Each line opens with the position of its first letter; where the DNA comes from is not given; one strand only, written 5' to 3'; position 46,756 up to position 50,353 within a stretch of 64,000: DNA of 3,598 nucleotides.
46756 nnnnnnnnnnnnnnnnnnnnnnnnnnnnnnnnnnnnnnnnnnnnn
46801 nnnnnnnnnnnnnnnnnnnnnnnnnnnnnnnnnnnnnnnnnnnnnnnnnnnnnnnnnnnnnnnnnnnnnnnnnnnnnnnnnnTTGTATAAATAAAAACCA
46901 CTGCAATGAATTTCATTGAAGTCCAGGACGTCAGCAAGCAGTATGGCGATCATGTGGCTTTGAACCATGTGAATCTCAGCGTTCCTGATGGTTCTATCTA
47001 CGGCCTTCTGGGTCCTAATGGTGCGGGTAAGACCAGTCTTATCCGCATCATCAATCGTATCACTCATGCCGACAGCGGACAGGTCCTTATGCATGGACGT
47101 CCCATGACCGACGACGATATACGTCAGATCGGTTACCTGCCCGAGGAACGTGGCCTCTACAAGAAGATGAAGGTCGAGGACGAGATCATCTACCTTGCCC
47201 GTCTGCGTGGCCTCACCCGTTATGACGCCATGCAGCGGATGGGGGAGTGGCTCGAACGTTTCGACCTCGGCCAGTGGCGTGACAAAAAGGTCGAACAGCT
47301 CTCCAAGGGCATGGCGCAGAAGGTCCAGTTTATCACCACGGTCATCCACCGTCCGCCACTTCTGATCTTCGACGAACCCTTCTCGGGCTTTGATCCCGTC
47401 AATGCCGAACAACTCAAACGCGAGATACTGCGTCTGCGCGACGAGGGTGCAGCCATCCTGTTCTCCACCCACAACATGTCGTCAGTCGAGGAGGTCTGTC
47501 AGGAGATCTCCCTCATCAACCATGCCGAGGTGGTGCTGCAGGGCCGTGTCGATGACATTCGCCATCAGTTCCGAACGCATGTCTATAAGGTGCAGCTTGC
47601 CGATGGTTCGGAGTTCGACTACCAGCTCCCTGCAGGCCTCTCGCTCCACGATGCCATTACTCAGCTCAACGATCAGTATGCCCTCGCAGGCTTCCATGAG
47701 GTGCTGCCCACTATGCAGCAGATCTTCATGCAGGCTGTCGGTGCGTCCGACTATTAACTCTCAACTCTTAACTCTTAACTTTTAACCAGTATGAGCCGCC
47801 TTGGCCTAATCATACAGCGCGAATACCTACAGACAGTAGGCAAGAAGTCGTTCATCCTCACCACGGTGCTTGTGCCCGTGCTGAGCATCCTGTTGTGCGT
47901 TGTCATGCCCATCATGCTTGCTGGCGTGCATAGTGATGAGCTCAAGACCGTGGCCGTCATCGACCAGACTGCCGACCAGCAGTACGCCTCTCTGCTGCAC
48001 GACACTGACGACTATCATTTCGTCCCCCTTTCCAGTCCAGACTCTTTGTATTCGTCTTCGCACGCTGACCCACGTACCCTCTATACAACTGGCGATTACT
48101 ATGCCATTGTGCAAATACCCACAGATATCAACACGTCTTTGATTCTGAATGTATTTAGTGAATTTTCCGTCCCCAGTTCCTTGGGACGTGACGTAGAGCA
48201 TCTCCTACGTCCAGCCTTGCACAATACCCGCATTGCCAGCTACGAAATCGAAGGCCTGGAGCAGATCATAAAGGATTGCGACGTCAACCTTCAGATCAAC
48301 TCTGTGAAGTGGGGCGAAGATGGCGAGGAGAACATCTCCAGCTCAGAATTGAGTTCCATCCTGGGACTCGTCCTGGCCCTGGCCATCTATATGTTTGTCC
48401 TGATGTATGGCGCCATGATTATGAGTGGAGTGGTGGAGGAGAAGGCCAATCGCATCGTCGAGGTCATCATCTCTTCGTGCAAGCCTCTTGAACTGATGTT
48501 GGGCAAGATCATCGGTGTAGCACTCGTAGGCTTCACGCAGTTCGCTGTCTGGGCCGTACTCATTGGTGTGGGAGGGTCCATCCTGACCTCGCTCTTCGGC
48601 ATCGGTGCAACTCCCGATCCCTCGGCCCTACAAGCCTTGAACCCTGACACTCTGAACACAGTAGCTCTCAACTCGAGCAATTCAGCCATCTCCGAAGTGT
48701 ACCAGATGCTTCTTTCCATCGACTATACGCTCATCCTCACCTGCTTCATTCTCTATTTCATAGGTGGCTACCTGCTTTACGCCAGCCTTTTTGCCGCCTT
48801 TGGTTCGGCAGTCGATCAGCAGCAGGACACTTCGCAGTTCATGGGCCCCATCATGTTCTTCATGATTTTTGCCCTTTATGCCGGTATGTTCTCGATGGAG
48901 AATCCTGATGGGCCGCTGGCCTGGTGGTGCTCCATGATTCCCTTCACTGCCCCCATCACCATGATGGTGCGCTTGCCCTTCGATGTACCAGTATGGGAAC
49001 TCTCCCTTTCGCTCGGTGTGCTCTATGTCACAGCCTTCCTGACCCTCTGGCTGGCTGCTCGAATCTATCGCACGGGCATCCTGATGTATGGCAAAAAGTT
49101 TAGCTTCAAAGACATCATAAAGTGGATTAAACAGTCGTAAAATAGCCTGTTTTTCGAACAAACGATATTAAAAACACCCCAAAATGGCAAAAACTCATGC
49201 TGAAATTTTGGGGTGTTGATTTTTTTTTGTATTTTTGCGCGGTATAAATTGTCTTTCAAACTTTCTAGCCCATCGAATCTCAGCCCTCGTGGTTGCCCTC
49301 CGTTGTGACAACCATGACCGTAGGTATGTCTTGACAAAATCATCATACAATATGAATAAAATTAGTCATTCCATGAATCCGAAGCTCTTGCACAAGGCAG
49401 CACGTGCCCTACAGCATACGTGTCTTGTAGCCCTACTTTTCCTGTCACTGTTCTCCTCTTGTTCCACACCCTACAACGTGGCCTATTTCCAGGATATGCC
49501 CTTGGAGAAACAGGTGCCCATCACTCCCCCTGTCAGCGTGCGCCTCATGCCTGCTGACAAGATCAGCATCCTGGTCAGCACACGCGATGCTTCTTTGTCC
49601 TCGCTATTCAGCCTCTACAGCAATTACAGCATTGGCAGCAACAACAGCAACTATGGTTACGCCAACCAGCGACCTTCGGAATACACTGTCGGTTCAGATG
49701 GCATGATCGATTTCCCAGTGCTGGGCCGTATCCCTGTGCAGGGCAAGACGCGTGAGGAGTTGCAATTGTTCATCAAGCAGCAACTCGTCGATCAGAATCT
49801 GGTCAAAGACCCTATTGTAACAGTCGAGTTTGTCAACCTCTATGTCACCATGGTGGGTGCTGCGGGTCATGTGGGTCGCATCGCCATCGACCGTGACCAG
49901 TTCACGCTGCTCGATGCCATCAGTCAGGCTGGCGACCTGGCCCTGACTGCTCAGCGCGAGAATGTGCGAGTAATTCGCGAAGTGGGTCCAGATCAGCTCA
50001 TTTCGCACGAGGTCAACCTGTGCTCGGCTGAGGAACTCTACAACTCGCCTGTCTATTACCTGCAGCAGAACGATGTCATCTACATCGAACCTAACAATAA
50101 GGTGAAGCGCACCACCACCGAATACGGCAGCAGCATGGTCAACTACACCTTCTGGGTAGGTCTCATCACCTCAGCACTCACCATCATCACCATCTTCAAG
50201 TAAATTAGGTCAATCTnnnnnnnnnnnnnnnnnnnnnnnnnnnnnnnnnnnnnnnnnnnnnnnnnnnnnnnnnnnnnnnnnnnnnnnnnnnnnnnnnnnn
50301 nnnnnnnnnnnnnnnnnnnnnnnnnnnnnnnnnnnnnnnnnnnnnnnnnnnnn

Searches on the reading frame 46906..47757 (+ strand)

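Call 7: search_protein_families(library=pfam, proteins=[window:46906-47757:+])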
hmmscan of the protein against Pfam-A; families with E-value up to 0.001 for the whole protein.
window:46906-47757:+ (283 aa): 3 families
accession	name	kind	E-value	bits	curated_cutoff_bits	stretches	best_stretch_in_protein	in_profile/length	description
PF00005.33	ABC_tran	-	2.3e-29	103.2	25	1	19-159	1-136/137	ABC transporter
PF13304.12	AAA_21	-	6.1e-14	53.2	27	2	130-192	236-301/304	AAA domain, putative AbiEii toxin, Type IV TA system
PF13732.12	DrrA1-3_C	-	2e-06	28.8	27.4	0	235-278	38-81/81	ATP-binding protein DrrA1-3-like, C-terminal domain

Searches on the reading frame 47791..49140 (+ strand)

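Call 92: search_protein_families(library=pfam, proteins=[window:47791-49140:+], max_evalue=0.00001)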
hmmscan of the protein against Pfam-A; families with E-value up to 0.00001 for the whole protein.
window:47791-49140:+ (449 aa): 1 family
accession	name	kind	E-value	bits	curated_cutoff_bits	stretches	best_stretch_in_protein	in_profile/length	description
PF12698.13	ABC2_membrane_3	-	1.9e-56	192.1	31.6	1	19-423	1-346/347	ABC-2 family transporter protein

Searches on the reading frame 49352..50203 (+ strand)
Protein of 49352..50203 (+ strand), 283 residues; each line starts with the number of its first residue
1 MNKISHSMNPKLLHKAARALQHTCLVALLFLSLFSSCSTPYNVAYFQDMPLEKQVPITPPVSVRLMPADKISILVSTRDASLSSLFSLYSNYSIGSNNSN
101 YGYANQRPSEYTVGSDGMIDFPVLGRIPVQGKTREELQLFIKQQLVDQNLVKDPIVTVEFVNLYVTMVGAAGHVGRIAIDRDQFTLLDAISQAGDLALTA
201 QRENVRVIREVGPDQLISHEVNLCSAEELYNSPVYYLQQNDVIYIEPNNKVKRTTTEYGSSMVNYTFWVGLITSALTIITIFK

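Call 92: search_protein_families(library=pfam, proteins=[window:49352-50203:+], max_evalue=0.00001)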
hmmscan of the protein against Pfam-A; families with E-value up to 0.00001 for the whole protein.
window:49352-50203:+ (283 aa): 1 family
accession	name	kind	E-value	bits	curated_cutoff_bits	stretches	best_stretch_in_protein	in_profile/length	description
PF02563.21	Poly_export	-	3e-17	63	28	1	61-160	5-76/77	Polysaccharide biosynthesis/export protein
